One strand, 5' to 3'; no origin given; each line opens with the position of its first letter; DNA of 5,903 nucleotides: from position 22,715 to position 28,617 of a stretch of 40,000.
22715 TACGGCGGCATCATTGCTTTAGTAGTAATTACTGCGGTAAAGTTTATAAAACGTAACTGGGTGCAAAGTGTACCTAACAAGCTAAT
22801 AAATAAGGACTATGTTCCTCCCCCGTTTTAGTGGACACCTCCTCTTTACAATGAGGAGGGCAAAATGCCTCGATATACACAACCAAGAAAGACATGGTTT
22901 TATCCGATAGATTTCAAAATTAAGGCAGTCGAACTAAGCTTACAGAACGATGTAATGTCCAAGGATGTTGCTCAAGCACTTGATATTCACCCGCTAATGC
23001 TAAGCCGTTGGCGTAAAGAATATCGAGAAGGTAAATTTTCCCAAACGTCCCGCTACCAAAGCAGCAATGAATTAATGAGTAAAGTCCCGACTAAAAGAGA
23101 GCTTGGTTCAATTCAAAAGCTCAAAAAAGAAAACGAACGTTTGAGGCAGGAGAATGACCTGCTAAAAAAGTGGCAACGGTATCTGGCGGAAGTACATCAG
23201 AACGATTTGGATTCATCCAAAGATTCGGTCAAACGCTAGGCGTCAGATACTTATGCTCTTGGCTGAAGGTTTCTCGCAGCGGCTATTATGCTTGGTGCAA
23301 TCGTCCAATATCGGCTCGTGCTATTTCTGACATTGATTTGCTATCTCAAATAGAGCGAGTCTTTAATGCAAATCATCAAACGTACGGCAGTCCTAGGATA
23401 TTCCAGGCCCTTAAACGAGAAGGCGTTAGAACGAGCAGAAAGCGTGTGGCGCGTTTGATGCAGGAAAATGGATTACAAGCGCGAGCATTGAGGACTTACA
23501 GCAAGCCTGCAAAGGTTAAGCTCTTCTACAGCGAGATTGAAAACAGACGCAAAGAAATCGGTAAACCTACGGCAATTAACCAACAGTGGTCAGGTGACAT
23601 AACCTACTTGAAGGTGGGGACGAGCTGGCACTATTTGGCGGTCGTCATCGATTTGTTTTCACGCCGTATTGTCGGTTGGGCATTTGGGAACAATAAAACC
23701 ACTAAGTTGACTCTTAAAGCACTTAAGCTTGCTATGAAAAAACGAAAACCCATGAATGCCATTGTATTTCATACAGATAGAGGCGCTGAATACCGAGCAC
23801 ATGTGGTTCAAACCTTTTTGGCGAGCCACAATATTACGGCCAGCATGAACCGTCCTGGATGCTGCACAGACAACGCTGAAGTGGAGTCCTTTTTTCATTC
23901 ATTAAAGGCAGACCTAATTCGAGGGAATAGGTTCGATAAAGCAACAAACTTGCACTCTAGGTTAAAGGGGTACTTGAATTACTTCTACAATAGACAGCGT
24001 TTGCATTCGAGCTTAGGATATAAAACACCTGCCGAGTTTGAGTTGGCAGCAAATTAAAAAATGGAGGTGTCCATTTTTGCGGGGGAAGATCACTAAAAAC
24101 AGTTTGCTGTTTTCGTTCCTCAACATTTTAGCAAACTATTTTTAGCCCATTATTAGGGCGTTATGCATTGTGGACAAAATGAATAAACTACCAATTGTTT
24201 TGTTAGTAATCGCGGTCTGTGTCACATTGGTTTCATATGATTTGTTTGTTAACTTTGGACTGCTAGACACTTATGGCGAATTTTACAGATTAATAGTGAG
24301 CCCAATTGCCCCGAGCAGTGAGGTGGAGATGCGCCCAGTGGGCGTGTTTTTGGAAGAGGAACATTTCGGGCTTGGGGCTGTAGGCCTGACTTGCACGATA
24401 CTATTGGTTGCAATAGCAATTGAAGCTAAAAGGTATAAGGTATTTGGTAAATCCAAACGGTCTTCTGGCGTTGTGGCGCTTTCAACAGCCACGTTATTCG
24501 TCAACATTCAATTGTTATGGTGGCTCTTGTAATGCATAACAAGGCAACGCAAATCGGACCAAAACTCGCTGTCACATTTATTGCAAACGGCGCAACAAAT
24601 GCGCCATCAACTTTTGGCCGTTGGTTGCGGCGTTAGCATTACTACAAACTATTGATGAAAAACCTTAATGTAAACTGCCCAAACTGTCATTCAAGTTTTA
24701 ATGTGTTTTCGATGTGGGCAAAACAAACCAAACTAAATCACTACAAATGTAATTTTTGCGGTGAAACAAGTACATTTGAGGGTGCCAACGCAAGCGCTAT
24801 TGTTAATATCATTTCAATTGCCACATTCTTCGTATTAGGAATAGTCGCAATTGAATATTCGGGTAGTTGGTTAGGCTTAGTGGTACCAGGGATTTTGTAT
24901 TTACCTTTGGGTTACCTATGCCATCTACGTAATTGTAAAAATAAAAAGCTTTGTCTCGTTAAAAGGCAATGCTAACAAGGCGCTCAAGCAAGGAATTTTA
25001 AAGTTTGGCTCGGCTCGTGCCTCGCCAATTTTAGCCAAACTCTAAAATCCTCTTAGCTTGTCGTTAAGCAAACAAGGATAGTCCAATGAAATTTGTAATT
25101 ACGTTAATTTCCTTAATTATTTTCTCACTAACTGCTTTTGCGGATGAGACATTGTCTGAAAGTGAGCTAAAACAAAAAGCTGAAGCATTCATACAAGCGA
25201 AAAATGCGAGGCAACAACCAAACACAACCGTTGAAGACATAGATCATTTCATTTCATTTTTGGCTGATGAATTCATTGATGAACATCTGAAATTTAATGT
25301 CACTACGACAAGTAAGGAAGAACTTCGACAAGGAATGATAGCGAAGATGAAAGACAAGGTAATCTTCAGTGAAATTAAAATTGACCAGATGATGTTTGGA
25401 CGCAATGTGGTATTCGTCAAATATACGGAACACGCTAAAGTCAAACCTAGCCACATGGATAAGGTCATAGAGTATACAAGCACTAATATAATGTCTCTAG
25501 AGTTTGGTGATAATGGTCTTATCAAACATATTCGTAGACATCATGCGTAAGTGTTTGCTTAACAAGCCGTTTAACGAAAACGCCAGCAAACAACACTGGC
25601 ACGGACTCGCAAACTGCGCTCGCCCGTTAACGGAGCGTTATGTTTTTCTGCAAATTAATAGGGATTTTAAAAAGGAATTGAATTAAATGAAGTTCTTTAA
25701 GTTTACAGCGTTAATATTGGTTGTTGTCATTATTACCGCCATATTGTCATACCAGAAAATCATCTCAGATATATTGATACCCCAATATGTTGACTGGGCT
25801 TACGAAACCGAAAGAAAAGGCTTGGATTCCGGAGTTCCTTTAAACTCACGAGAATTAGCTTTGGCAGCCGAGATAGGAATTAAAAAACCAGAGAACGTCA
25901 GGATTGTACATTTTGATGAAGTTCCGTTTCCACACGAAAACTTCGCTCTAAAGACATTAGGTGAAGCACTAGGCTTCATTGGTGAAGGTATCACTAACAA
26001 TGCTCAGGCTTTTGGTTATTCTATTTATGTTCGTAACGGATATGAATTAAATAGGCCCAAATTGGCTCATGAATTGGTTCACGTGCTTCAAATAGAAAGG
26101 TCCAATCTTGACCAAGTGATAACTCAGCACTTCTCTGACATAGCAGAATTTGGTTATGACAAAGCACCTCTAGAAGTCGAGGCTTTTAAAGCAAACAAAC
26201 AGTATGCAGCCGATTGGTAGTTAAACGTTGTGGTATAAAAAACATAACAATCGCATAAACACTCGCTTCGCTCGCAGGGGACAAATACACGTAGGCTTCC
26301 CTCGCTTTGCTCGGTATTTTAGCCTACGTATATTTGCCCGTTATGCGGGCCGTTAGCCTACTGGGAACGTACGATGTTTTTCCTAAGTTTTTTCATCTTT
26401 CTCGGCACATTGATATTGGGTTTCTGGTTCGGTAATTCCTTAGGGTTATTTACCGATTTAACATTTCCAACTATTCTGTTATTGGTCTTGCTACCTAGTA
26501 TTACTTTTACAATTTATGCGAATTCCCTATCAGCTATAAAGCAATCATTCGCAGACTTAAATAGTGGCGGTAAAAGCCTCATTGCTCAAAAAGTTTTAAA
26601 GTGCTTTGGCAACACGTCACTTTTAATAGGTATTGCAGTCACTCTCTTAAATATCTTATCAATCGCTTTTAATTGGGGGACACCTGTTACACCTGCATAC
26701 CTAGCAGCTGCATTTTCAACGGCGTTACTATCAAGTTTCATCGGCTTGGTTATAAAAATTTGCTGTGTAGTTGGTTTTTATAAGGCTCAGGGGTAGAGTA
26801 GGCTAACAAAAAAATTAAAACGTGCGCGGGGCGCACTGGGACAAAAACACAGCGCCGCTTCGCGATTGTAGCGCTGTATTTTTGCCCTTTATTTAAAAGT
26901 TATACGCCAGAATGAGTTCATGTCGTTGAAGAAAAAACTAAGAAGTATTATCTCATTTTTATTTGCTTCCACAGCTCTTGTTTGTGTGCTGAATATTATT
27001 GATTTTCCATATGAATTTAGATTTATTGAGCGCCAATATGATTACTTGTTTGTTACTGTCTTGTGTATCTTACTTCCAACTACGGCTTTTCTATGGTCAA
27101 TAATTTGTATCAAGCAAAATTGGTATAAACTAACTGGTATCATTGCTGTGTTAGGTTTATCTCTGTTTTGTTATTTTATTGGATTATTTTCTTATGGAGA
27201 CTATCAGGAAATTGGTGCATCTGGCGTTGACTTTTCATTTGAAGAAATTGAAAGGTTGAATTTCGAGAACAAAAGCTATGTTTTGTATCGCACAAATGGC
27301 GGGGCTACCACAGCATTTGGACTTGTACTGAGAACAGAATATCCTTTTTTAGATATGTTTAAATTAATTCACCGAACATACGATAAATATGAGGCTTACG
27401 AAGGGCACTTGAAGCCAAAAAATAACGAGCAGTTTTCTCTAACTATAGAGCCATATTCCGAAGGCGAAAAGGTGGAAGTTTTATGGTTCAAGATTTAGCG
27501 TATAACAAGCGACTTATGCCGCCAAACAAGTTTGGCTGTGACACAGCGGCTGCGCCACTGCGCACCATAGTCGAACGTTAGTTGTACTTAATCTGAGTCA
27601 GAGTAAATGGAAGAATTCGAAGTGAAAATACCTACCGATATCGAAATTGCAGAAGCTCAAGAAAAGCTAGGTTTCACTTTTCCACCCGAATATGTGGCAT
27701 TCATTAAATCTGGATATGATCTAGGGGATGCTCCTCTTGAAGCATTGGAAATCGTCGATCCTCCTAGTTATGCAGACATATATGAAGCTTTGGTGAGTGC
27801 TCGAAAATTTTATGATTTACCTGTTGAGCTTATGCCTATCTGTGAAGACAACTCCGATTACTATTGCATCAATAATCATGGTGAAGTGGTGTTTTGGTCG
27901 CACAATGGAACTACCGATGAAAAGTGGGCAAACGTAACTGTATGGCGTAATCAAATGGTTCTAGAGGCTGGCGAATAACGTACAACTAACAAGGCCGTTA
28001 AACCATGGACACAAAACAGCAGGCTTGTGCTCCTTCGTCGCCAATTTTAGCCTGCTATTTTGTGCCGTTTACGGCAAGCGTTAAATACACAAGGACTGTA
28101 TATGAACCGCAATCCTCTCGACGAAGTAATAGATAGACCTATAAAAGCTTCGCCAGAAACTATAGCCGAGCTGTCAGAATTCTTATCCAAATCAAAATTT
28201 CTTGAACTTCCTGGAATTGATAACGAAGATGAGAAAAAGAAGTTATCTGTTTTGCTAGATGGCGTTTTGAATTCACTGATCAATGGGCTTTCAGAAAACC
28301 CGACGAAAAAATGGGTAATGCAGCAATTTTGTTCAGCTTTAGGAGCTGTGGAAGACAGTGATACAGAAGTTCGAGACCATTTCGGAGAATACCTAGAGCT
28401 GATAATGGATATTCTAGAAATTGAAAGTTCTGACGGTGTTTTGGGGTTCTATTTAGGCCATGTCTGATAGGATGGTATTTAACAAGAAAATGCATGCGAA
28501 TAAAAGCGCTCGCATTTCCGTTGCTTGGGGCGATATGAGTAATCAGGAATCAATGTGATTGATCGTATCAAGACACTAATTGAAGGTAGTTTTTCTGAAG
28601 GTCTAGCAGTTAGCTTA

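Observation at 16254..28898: Chromosomal integron with ~21 cassettes; 19 boundaries validated by an internal circular-permutation test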

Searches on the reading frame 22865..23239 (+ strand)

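Call 52: search_protein_families(library=ncbifam, max_evalue=0.00001, proteins=[window:22865-23239:+])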
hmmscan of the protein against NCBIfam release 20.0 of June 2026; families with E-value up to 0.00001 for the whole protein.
window:22865-23239:+ (124 aa): 3 families
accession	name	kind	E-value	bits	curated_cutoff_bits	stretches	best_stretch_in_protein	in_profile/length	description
NF033516.0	transpos_IS3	equivalog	1.6e-13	50.7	160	1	17-108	2-86/369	IS3 family transposase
NF038385.1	IS66_access_TnpA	equivalog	3.2e-07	30.1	150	1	6-66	83-142/190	IS66-like element accessory protein TnpA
NF047595.1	IS66_ISRel24_TnpA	equivalog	7.4e-07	29.8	74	1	13-61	5-47/113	IS66-like element accessory protein TnpA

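Call 59: search_protein_families(library=pfam, max_evalue=0.001, proteins=[window:22865-23239:+])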
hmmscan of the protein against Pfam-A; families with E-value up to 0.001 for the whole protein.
window:22865-23239:+ (124 aa): 1 family
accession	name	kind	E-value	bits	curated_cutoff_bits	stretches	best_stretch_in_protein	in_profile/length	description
PF01527.26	HTH_Tnp_1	-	2.9e-11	43.9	24.1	1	13-97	7-74/75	Transposase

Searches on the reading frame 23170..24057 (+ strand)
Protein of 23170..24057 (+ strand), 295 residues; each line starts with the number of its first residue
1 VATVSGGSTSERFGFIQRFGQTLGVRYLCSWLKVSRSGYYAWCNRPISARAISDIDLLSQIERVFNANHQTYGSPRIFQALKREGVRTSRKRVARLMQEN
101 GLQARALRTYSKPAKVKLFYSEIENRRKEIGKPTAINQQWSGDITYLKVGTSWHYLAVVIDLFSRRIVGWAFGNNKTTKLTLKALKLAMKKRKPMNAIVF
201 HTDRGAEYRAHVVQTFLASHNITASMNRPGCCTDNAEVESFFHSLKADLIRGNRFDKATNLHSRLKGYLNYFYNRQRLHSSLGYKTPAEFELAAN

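Call 59: search_protein_families(library=pfam, max_evalue=0.001, proteins=[window:23170-24057:+])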
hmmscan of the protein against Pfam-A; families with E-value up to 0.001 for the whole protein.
window:23170-24057:+ (295 aa): 5 families
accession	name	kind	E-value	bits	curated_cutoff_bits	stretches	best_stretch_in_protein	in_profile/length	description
PF00665.32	rve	-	2.2e-25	89.3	32.6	1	135-231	3-101/102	Integrase core domain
PF13276.12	HTH_21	-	3.7e-17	62.7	28.1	1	57-107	6-57/60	HTH-like domain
PF13333.12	rve_2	-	5e-12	46.2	22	1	239-291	1-52/56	Integrase core domain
PF13683.12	rve_3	-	5.5e-12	45.7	26.5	1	221-287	2-67/67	Integrase core domain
PF13610.12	DDE_Tnp_IS240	-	3e-08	34.4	27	1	138-268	2-129/139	DDE domain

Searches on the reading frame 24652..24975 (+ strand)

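Call 17: search_protein_families(library=pfam, max_evalue=0.01, proteins=[window:24652-24975:+])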
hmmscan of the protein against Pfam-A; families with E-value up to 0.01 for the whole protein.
window:24652-24975:+ (107 aa): 3 families
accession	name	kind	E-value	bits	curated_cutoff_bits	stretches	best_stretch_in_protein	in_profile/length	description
PF04810.20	zf-Sec23_Sec24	-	0.00019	21.9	25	1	7-43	2-36/39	Sec23/Sec24 zinc finger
PF13465.12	zf-H2C2_2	-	0.0011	19.6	40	0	26-39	10-23/26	Zinc-finger double domain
PF12760.12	Zn_ribbon_IS1595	-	0.0028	18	25.4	1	7-38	19-45/46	Transposase zinc-ribbon domain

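Call 47: search_protein_families(library=padloc, max_evalue=0.01, proteins=[window:24652-24975:+])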
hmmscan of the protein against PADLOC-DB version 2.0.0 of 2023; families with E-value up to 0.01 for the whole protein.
window:24652-24975:+ (107 aa): 0 families

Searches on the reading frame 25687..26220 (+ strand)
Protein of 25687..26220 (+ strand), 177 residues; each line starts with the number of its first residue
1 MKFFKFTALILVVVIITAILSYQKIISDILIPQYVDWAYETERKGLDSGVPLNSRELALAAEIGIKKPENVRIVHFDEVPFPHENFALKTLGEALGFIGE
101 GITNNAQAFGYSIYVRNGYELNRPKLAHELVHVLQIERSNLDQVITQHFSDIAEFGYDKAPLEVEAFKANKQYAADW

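Call 17: search_protein_families(library=pfam, max_evalue=0.01, proteins=[window:25687-26220:+])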
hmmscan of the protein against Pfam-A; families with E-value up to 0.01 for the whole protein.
window:25687-26220:+ (177 aa): 1 family
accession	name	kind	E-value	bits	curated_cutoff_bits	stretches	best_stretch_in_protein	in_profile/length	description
PF15581.11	Imm58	-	0.0043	17.5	25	0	60-92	79-109/109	Immunity protein 58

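Call 47: search_protein_families(library=padloc, max_evalue=0.01, proteins=[window:25687-26220:+])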
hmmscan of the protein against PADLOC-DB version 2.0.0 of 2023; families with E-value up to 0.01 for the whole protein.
window:25687-26220:+ (177 aa): 0 families

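Call 48: find_encoding_contigs(protein=window:25687-26220:+, flank=10000, max_places=6)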
Protein window:25687-26220:+ (177 aa): no gene with exactly this product is on record in the collection.

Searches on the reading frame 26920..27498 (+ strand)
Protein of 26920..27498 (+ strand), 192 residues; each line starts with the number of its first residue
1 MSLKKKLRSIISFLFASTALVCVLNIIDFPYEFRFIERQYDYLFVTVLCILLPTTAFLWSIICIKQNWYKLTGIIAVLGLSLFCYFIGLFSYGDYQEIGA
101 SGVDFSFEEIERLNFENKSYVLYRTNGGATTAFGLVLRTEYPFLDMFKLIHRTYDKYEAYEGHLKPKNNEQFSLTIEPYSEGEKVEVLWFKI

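Call 17: search_protein_families(library=pfam, max_evalue=0.01, proteins=[window:26920-27498:+])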
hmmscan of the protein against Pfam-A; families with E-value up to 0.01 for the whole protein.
window:26920-27498:+ (192 aa): 0 families

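Call 47: search_protein_families(library=padloc, max_evalue=0.01, proteins=[window:26920-27498:+])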
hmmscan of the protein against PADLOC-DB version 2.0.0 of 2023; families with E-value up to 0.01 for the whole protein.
window:26920-27498:+ (192 aa): 0 families

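Call 82: find_encoding_contigs(protein=window:26920-27498:+, flank=10000, max_places=10)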
Protein window:26920-27498:+ (192 aa): no gene with exactly this product is on record in the collection.

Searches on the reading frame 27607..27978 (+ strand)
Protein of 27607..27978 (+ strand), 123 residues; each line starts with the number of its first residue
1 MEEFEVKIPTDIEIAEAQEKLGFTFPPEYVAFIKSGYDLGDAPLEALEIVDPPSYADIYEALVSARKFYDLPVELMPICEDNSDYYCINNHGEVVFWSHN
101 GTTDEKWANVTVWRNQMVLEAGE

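Call 17: search_protein_families(library=pfam, max_evalue=0.01, proteins=[window:27607-27978:+])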
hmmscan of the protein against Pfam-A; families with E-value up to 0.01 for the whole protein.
window:27607-27978:+ (123 aa): 3 families
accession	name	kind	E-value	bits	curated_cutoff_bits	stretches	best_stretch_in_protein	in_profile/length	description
PF14567.11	SUKH_5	-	2.4e-24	86.2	27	1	6-116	19-139/142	SMI1-KNR4 cell-wall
PF09346.15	SMI1_KNR4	-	5.9e-15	56.4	25.4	1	9-114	2-123/125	SMI1 / KNR4 family (SUKH-1)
PF14568.11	SUKH_6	-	7.7e-11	43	27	1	13-108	3-112/119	SMI1-KNR4 cell-wall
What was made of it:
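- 27578..28080 (+): Cassette 19; ORF 27607-27978 (123 aa) SUKH_5 / SMI1-KNR4 immunity-type protein; attC19 27984-28086. Pfam 2.4e-24 (call 17).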

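Call 23: find_encoding_contigs(protein=window:27607-27978:+, flank=10000, max_places=10)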
Protein window:27607-27978:+ (123 aa): 1 contig read that carries it; 1 place shown.
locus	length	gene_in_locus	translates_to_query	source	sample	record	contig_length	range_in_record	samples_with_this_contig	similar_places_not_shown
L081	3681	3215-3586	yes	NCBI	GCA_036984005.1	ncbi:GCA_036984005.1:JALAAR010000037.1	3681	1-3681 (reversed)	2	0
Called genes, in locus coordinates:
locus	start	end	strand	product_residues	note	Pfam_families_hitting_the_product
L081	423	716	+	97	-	-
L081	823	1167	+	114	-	-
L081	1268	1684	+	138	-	PF20383:DUF6678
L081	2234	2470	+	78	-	PF07383:DUF1496 (weak)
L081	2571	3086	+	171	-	PF01337:Barstar, PF14206:Cys_rich_CPCC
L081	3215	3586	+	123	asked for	PF14567:SUKH_5, PF09346:SMI1_KNR4, PF14568:SUKH_6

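Call 47: search_protein_families(library=padloc, max_evalue=0.01, proteins=[window:27607-27978:+])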
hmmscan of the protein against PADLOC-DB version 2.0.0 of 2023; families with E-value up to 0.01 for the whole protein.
window:27607-27978:+ (123 aa): 0 families

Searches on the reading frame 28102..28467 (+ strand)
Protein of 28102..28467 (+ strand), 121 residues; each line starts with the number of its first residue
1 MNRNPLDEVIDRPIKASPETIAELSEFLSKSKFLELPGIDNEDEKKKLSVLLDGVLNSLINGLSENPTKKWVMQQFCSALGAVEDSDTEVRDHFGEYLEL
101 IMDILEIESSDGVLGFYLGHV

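Call 17: search_protein_families(library=pfam, max_evalue=0.01, proteins=[window:28102-28467:+])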
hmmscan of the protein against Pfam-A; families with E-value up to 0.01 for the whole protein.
window:28102-28467:+ (121 aa): 1 family
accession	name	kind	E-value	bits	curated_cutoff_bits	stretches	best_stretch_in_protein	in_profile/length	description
PF16133.10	DUF4844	-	1.2e-15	58.1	25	1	21-114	6-108/117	Domain of unknown function (DUF4844)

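Call 47: search_protein_families(library=padloc, max_evalue=0.01, proteins=[window:28102-28467:+])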
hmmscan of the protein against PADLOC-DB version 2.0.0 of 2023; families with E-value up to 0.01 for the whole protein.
window:28102-28467:+ (121 aa): 0 families
